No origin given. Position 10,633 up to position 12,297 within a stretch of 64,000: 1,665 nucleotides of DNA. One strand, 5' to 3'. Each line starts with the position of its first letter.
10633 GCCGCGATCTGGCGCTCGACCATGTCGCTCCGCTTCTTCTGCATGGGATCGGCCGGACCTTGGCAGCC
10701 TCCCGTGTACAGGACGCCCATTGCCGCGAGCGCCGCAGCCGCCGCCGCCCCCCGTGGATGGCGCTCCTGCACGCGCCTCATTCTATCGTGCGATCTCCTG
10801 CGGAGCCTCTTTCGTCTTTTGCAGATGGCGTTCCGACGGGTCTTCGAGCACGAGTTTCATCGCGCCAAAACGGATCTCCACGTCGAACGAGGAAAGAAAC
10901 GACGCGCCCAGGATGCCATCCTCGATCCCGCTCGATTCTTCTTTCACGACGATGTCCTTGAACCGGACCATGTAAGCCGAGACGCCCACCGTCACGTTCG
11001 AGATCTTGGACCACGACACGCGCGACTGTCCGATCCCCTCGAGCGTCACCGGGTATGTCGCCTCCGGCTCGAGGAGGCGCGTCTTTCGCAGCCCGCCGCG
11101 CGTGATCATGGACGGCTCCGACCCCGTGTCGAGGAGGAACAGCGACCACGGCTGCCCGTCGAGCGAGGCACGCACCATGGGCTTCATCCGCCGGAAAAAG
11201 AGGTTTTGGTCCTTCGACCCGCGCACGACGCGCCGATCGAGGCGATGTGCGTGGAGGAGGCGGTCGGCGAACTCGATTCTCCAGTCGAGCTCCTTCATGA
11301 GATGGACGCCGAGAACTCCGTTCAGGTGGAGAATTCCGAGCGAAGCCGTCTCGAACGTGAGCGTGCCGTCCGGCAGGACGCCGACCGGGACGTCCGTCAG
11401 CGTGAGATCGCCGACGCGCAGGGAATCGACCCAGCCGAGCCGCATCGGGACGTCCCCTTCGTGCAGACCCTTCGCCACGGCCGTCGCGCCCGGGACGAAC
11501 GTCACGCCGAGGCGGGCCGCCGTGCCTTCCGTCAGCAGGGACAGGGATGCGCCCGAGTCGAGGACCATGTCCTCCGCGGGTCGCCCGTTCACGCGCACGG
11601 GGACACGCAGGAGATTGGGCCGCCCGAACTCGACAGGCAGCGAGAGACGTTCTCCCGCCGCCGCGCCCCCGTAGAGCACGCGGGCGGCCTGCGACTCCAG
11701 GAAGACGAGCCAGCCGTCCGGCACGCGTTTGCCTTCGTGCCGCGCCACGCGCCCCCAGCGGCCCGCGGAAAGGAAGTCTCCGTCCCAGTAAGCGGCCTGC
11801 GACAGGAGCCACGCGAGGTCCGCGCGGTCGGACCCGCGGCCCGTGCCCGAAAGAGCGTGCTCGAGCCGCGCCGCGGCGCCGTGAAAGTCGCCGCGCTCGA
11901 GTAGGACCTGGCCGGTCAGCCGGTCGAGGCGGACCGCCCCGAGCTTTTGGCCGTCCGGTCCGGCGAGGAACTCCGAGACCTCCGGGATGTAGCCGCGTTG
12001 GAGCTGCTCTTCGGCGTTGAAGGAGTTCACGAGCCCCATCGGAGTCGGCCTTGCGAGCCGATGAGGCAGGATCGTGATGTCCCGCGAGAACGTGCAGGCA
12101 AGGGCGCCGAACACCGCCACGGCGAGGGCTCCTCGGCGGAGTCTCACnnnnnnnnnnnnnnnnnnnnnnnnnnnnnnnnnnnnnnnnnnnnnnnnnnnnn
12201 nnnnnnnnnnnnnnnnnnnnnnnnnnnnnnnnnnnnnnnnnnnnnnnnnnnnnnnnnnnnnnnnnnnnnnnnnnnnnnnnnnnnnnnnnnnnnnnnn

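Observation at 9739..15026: Sigma-54-type promoter driving a partner-switching module with no sigma factor, translationally coupled to a secreted protease and an exported Pcm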

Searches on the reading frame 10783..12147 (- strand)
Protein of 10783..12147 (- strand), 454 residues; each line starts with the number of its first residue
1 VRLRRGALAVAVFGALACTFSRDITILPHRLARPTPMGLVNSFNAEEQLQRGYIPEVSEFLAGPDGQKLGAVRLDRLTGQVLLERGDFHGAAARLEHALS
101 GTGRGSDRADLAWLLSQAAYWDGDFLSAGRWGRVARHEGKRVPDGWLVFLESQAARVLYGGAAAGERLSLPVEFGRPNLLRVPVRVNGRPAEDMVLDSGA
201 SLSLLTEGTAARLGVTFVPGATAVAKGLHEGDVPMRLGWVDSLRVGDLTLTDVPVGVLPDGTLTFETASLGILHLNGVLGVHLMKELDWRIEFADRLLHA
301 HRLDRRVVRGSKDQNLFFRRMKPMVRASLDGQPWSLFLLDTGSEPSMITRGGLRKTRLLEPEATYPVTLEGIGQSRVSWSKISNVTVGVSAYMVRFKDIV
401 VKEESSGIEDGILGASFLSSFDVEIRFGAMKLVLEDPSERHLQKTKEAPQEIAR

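Call 5: search_protein_families(library=pfam, proteins=[window:10783-12147:-], max_evalue=0.01)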
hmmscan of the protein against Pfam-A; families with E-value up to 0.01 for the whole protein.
window:10783-12147:- (454 aa): 4 families
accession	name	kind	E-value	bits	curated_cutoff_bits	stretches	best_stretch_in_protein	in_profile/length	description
PF13650.11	Asp_protease_2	-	5.6e-22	78.7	24.3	2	182-262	1-80/90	Aspartyl protease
PF13975.11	gag-asp_proteas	-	6.2e-18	65.6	28.2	2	182-261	1-79/92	gag-polyprotein putative aspartyl protease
PF00077.25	RVP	-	4.1e-05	24.3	20.7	0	322-425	4-100/101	Retroviral aspartyl protease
PF13432.12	TPR_16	-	0.007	17.2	32.7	0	79-137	4-59/65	Tetratricopeptide repeat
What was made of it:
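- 10783..12147 (-): Predicted lipoprotein with a TPR region and two retropepsin-like domains (DSGAS at D197, DTGSE at D340). Pfam (call 5).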

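Call 7: find_homologous_proteins(query=window:10783-12147:-, max_evalue=0.00001)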
Query window:10783-12147:- (454 aa): 157 proteins with E <= 0.00001 among 8000 candidates; the best 120 are listed.
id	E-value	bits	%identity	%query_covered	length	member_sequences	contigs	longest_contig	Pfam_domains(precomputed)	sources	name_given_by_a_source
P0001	4.4e-293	989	100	98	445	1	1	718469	PF13650.12,PF13975.12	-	-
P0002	8.8e-262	886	89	98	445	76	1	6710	PF13650.12,PF13432.13,PF13975.12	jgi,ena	-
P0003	5.5e-261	884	90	98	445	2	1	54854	PF13650.12,PF13975.12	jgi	jgi:hypothetical protein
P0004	4.5e-249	844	85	98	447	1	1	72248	PF13650.12,PF13432.13,PF13975.12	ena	-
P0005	9.4e-246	833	84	98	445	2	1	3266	PF13650.12,PF13975.12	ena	-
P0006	7.4e-244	827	82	100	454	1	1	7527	PF13650.12,PF13432.13,PF13975.12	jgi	jgi:aspartyl protease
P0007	7.3e-243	824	82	96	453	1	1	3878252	PF13650.12,PF13432.13,PF13975.12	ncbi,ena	-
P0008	1.2e-241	820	82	100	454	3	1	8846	PF13650.12,PF00077.26,PF13432.13,PF13975.12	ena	-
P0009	3.2e-241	818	83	100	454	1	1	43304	PF13650.12,PF13975.12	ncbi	ncbi:MAG: aspartyl protease family protein [Thermoanaerobaculia bacterium]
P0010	5.4e-241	818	89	91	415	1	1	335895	PF13650.12,PF13975.12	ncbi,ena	-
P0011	1.1e-239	813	81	100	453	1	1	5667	PF13650.12,PF13975.12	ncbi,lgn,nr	ncbi:MAG TPA: aspartyl protease family protein [Thermoanaerobaculia bacterium]|nr:aspartyl protease 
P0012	6.7e-239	811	81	98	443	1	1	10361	PF13650.12,PF13975.12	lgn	-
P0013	7.5e-239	811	80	100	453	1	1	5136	PF13650.12,PF13975.12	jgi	jgi:hypothetical protein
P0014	6.3e-238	808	83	96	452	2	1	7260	PF13650.12,PF00077.26,PF13432.13,PF13975.12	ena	-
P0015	4.9e-236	801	82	96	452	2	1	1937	PF13650.12,PF13432.13,PF13975.12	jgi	-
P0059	9.3e-199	679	67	96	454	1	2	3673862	PF13650.12,PF13975.12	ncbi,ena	-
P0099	8.0e-149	514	55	95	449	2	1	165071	PF13650.12,PF13432.13,PF13975.12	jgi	-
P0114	9.6e-143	494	53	94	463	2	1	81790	PF13650.12,PF00077.26,PF13975.12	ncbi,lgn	-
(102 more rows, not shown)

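Call 8: find_encoding_contigs(protein=P0059, flank=8000, max_places=2)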
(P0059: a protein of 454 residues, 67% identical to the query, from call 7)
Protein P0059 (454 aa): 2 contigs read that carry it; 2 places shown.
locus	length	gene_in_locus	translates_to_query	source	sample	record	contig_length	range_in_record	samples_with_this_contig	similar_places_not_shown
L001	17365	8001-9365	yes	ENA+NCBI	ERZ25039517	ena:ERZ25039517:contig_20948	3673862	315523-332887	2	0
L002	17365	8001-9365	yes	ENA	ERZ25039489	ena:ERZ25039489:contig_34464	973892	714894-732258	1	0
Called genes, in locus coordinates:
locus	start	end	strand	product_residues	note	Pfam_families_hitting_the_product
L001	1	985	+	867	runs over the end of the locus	PF00595:PDZ (weak), PF13180:PDZ_2 (weak), PF17820:PDZ_6 (faint), PF07228:SpoIIE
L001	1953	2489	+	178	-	-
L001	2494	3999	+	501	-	PF01590:GAF, PF13185:GAF_2, PF13492:GAF_3 (weak), PF00158:Sigma54_activat, PF14532:Sigma54_activ_2, PF07728:AAA_5 (faint), PF25601:AAA_lid_14, PF02954:HTH_8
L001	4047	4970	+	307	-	-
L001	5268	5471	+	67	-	-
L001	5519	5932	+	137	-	PF13581:HATPase_c_2, PF02518:HATPase_c (weak)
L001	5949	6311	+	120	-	PF01740:STAS, PF13466:STAS_2 (weak)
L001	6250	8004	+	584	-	PF13185:GAF_2, PF01590:GAF, PF13492:GAF_3, PF07228:SpoIIE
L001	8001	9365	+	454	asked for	PF13650:Asp_protease_2, PF13975:gag-asp_proteas, PF13650:Asp_protease_2 (weak)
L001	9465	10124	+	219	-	PF01135:PCMT, PF00398:RrnaAD, PF13489:Methyltransf_23 (weak), PF13847:Methyltransf_31, PF08241:Methyltransf_11, PF08242:Methyltransf_12 (weak), PF13649:Methyltransf_25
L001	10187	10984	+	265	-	PF01569:PAP2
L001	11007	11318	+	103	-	-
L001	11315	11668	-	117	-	PF02641:DUF190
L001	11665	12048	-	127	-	PF02537:CRCB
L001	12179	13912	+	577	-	PF00009:GTP_EFTU (weak), PF00350:Dynamin_N, PF01926:MMR_HSR1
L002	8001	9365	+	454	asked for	PF13650:Asp_protease_2, PF13975:gag-asp_proteas, PF13650:Asp_protease_2 (weak)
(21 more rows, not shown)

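Call 9: find_encoding_contigs(protein=P0099, flank=8000, max_places=2)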
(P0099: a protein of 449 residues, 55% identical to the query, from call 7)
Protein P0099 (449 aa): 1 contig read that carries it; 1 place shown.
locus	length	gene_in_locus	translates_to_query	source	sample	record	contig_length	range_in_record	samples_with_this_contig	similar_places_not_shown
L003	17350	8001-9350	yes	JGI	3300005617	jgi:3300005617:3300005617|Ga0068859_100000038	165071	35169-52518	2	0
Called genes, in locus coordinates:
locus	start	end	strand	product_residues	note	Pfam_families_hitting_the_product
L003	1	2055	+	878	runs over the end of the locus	PF00595:PDZ (weak), PF13180:PDZ_2 (weak), PF07228:SpoIIE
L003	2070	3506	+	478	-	PF25062:ARM_TT21_N (faint), PF25063:ARM_TT21_C (faint), PF25064:ARM_TT21_5th (faint), PF13176:TPR_7 (faint), PF13432:TPR_16 (weak), PF00515:TPR_1 (weak), PF07719:TPR_2 (weak), PF13181:TPR_8 (weak), +7 more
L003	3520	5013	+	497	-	PF01590:GAF, PF13185:GAF_2, PF13492:GAF_3 (weak), PF00158:Sigma54_activat, PF14532:Sigma54_activ_2, PF07728:AAA_5 (weak), PF25601:AAA_lid_14, PF02954:HTH_8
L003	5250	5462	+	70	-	-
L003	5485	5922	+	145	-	PF13581:HATPase_c_2, PF02518:HATPase_c (weak)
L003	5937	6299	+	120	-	PF01740:STAS, PF13466:STAS_2 (weak)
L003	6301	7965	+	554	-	PF13492:GAF_3 (faint), PF01590:GAF (weak), PF07228:SpoIIE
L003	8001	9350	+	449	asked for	PF13432:TPR_16 (faint), PF13650:Asp_protease_2, PF13975:gag-asp_proteas (weak)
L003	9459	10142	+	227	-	PF01135:PCMT, PF00398:RrnaAD, PF13847:Methyltransf_31 (weak), PF08241:Methyltransf_11 (weak), PF13649:Methyltransf_25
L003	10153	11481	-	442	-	PF21216:PepQ_N, PF00557:Peptidase_M24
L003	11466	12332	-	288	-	PF00487:FA_desaturase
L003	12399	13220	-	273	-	-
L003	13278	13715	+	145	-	PF20136:DUF6526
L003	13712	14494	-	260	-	PF01553:Acyltransferase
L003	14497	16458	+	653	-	PF13432:TPR_16, PF14559:TPR_19 (weak)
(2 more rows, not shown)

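Call 10: find_encoding_contigs(protein=P0114, flank=8000, max_places=2)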
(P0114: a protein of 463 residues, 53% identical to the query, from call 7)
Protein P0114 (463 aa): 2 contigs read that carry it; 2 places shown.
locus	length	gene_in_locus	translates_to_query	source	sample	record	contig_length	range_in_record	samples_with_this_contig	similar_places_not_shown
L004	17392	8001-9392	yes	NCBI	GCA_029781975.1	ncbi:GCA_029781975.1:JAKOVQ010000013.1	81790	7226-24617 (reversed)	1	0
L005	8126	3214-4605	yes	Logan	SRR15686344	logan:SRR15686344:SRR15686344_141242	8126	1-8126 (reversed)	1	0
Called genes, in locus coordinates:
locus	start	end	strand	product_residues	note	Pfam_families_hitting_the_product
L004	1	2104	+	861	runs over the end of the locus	PF00595:PDZ (weak), PF13180:PDZ_2 (weak), PF17820:PDZ_6 (weak), PF01590:GAF (faint), PF13185:GAF_2 (faint), PF07228:SpoIIE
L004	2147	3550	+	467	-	PF24575:TPR_Slam (faint), PF00515:TPR_1 (faint), PF07719:TPR_2 (faint), PF13181:TPR_8 (faint), PF13428:TPR_14 (faint), PF23914:TPR_CcmH_CycH (faint), PF13414:TPR_11 (weak), PF13424:TPR_12 (weak), +5 more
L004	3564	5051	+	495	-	PF01590:GAF (weak), PF13492:GAF_3 (weak), PF00158:Sigma54_activat, PF14532:Sigma54_activ_2, PF01078:Mg_chelatase (faint), PF07728:AAA_5 (weak), PF25601:AAA_lid_14, PF02954:HTH_8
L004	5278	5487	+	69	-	-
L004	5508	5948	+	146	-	PF13581:HATPase_c_2, PF02518:HATPase_c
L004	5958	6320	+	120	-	PF01740:STAS, PF13466:STAS_2 (weak)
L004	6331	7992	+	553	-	PF01590:GAF, PF13185:GAF_2, PF13492:GAF_3, PF07228:SpoIIE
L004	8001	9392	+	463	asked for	PF00077:RVP (faint), PF13650:Asp_protease_2, PF13975:gag-asp_proteas, PF13650:Asp_protease_2 (weak)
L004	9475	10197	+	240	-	PF01135:PCMT, PF00398:RrnaAD, PF13847:Methyltransf_31, PF08241:Methyltransf_11 (weak), PF08242:Methyltransf_12 (faint), PF13649:Methyltransf_25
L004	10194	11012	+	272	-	-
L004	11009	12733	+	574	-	PF00528:BPD_transp_1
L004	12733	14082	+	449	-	PF00005:ABC_tran, PF09821:AAA_assoc_C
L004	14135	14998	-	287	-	PF00795:CN_hydrolase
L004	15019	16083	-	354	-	PF04371:PAD_porph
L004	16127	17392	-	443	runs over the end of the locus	PF21216:PepQ_N, PF00557:Peptidase_M24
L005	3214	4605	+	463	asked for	PF00077:RVP (faint), PF13650:Asp_protease_2, PF13975:gag-asp_proteas, PF13650:Asp_protease_2 (weak)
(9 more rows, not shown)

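Call 16: find_encoding_contigs(protein=P0001, flank=10000, max_places=1)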
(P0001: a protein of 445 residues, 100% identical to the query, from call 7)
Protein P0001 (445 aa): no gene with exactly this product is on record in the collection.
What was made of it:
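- Tried and rejected: Looking up the window's own protease for a precomputed annotation of its contig failed: it is not on record (call 16).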

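Call 20: find_related_loci(query=A1, collection=genome_contigs, flank=10000)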
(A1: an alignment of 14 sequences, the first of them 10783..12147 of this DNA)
Query A1 (454 aa) in genome_contigs; peptide patterns used: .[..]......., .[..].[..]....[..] (x = any residue, [..] = any of these).
63 stretches matched a pattern; 44 encode a relative of the query (tblastn E <= 1e-3); 44 distinct loci.
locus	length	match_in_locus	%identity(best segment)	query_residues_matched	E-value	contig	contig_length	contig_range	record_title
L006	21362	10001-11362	86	1-454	0e+0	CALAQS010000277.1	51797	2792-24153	MAG TPA_asm: uncultured Acidobacteria bacterium isolate ERR1034454_bin.53_CONCOCT_v1.1_MAG genome assembly, contig: ERZ1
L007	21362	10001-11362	83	1-454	0e+0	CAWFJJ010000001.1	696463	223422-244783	MAG: Thermoanaerobaculia bacterium isolate MFD01872.bin.1.215 genome assembly, contig: contig_101873, whole genome shotg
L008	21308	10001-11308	82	18-454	0e+0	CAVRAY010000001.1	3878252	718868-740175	MAG: Thermoanaerobaculia bacterium isolate MFD04944.bin.2.108 genome assembly, contig: contig_12409, whole genome shotgu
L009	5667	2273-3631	81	1-454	0e+0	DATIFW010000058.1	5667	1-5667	MAG TPA_asm: Thermoanaerobaculia bacterium isolate SMAG_U16405 k141_1186529, whole genome shotgun sequence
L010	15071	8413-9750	79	4-449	0e+0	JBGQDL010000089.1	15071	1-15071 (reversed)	MAG: Thermoanaerobaculia bacterium isolate OBJ2_061818_110_17 k141_1692319_length_15071_cov_15.4058, whole genome shotgu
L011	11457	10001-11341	79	8-454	0e+0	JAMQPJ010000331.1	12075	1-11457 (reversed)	MAG: Thermoanaerobaculia bacterium isolate CH5 k141_2617821, whole genome shotgun sequence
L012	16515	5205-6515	80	18-454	0e+0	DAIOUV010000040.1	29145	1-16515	MAG TPA_asm: Acidobacteriota bacterium isolate CTOTU10854 NODE_234_length_29145_cov_12.992815, whole genome shotgun sequ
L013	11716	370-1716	76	1-449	0e+0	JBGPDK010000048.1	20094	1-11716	MAG: Thermoanaerobaculia bacterium isolate OBJ_0618_050_26 k141_3582159_length_20094_cov_12.1168, whole genome shotgun s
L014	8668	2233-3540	79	18-454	0e+0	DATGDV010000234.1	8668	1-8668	MAG TPA_asm: Thermoanaerobaculia bacterium isolate SMAG_U9684 k141_339256, whole genome shotgun sequence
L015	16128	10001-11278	80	18-443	0e+0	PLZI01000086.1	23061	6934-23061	MAG: Acidobacteria bacterium isolate palsa_351 73.20120700_P3D.154_contig_18214, whole genome shotgun sequence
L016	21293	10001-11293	78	18-449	0e+0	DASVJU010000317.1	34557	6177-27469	MAG TPA_asm: Thermoanaerobaculia bacterium isolate SMAG_U3027 k141_721204, whole genome shotgun sequence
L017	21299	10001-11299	78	16-449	0e+0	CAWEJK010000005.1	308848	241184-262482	MAG: Thermoanaerobaculia bacterium isolate MFD05942.bin.2.207 genome assembly, contig: contig_38801, whole genome shotgu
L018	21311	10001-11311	72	18-454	0e+0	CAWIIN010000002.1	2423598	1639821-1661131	MAG: uncultured Acidobacteriota bacterium isolate MFD04944.bin.1.209 genome assembly, contig: contig_24086, whole genome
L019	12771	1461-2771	72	18-454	0e+0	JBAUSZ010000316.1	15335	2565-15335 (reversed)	MAG: Thermoanaerobaculia bacterium isolate MFD02237_ilm_asm_bin7 k127_39935, whole genome shotgun sequence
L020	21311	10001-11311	71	18-454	0e+0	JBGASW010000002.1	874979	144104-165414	MAG: Thermoanaerobaculia bacterium isolate MAG_AAO_H10.96 AAOH10-96_opera_contig_17, whole genome shotgun sequence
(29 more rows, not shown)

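Call 54: predict_structure(alignment_id=A1)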
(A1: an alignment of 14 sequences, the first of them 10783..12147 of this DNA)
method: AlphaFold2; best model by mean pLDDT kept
length: 454 residues; sequences in the alignment: 14
mean_pLDDT: 64.0   pTM: 0.63
mean pLDDT of the five models: 64.0, 63.0, 60.3, 59.5, 59.1
residues with pLDDT >= 90: 121; 70-90: 113; 50-70: 51; < 50: 169
segments of 3 or more residues with pLDDT < 50: 1-37, 326-454
pLDDT, mean of each block of 10 residues (from residue 1): 42 37 26 42 83 79 91 95 88 96 91 94 90 93 90 78 90 69 92 75 88 95 68 85 93 91 62 75 78 74 82 65 49 29 24 24 25 25 33 31 29 26 28 33 42 27
secondary structure, 60 per line:
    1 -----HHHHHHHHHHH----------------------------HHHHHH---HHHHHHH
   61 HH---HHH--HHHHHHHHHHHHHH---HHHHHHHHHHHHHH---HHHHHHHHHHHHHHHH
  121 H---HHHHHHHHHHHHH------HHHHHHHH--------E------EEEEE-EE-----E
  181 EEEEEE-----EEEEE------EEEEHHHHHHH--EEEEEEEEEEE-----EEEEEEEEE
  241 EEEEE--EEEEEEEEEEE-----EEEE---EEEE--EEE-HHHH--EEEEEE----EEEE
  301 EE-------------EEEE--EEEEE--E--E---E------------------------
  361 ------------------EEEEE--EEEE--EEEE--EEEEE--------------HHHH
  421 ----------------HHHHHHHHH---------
elements in order: H6-16 H45-50 H54-62 H71-84 H88-101 H105-121 H125-137 H144-151 E167-171 E180-186 E192-196 E203-206 H207-213 E216-226 E232-245 E248-258 E264-267 E271-274 E277-279 H281-284 E287-292 E297-302 E316-319 E322-326 E379-383 E386-389 E392-395 E398-402 H417-420 H437-445
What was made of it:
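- On Clan AA retropepsin-like aspartic protease: Domain 2 has pLDDT below 50 (call 54).
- Closest known: Bacterial retropepsin-like proteases. Different: The second domain is modelled poorly (call 54).
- Tried and rejected: The protease model is only half confident: mean pLDDT 64, second retropepsin domain below 50 (call 54).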

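Call 58: fold_search(model_id=the predicted structure, library=pdb)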
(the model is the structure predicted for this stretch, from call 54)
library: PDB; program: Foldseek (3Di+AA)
matches with E <= 10: 869; with E <= 0.001: 25
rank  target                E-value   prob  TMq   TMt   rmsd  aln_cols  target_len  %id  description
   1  9iy9                  5.8e-11  1.00  0.46  0.49   6.1       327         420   14  Crystal structure of a putative endopeptidase from Bacteroides fragilis (released 2025-08-06)
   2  5c9f_A                2.2e-07  1.00  0.23  0.69   5.9       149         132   19  Crystal structure of a retropepsin-like aspartic protease from Rickettsia conorii (released 2015-10-14)
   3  5c9b_B                6.2e-07  1.00  0.22  0.68   5.9       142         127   20  Crystal structure of a retropepsin-like aspartic protease from Rickettsia conorii (released 2015-10-14)
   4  5c9b_A                9.2e-07  1.00  0.22  0.70   5.4       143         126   20  Crystal structure of a retropepsin-like aspartic protease from Rickettsia conorii (released 2015-10-14)
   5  5c9f_D                1.4e-06  1.00  0.21  0.67   6.6       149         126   20  Crystal structure of a retropepsin-like aspartic protease from Rickettsia conorii (released 2015-10-14)
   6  5c9b_C                1.7e-06  1.00  0.22  0.69   5.8       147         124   18  Crystal structure of a retropepsin-like aspartic protease from Rickettsia conorii (released 2015-10-14)
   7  5c9b_D                1.1e-05  1.00  0.21  0.72   5.5       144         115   18  Crystal structure of a retropepsin-like aspartic protease from Rickettsia conorii (released 2015-10-14)
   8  5c9d_B                1.7e-05  1.00  0.21  0.71   3.7       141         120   18  Crystal structure of a retropepsin-like aspartic protease from Rickettsia conorii (released 2015-10-14)
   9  3s8i_A                2.9e-05  1.00  0.20  0.65   6.1       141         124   18  The retroviral-like protease (RVP) domain of human DDI1 (released 2011-07-06)
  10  4rgh_A                4.1e-05  1.00  0.20  0.63   5.4       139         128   18  Human DNA Damage-Inducible Protein: From Protein Chemistry and 3D Structure to Deciphering its Cellular Role (released 2016-02-17)
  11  4ehc                  1.3e-04  1.00  0.24  0.36   6.0       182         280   15  Crystal structure of the C-terminal domain of Rv0977 of Mycobacterium tuberculosis (released 2013-06-19)
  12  3s8i_B                3.1e-04  1.00  0.18  0.59   7.4       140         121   14  The retroviral-like protease (RVP) domain of human DDI1 (released 2011-07-06)
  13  7d66_C                4.3e-04  1.00  0.19  0.60   6.2       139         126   16  Crystal structure of retroviral protease-like domain of Ddi1 from Toxoplasma gondii (released 2022-02-09)
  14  5yq8_B                4.3e-04  1.00  0.18  0.57   6.3       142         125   17  Crystal structure of retroviral protease-like domain of Ddi1 from Leishmania major (released 2018-09-19)
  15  7d66_B                4.6e-04  1.00  0.18  0.61   6.3       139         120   16  Crystal structure of retroviral protease-like domain of Ddi1 from Toxoplasma gondii (released 2022-02-09)
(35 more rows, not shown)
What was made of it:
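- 10783..12147 (-): AF2 model plus Foldseek: 9iy9 putative endopeptidase, APRc, Ddi1 (calls 54, 58).
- On Clan AA retropepsin-like aspartic protease: Domain 1 matches APRc and Ddi1 (call 58).
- Closest known: Bacterial retropepsin-like proteases. Same: Domain 1 has a retropepsin fold (Foldseek E 2e-7 to APRc and 6e-11 to 9iy9, call 58).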

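Call 77: search_protein_families(library=ncbifam, proteins=[window:10783-12147:-], max_evalue=0.00001)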
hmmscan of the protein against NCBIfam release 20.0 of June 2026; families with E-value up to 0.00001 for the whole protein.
window:10783-12147:- (454 aa): 1 family
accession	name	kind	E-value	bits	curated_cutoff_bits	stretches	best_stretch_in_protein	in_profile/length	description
TIGR02281.1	clan_AA_DTGA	subfamily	2.2e-08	34.3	57.95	0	184-274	16-103/121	TIGR02281 family clan AA aspartic protease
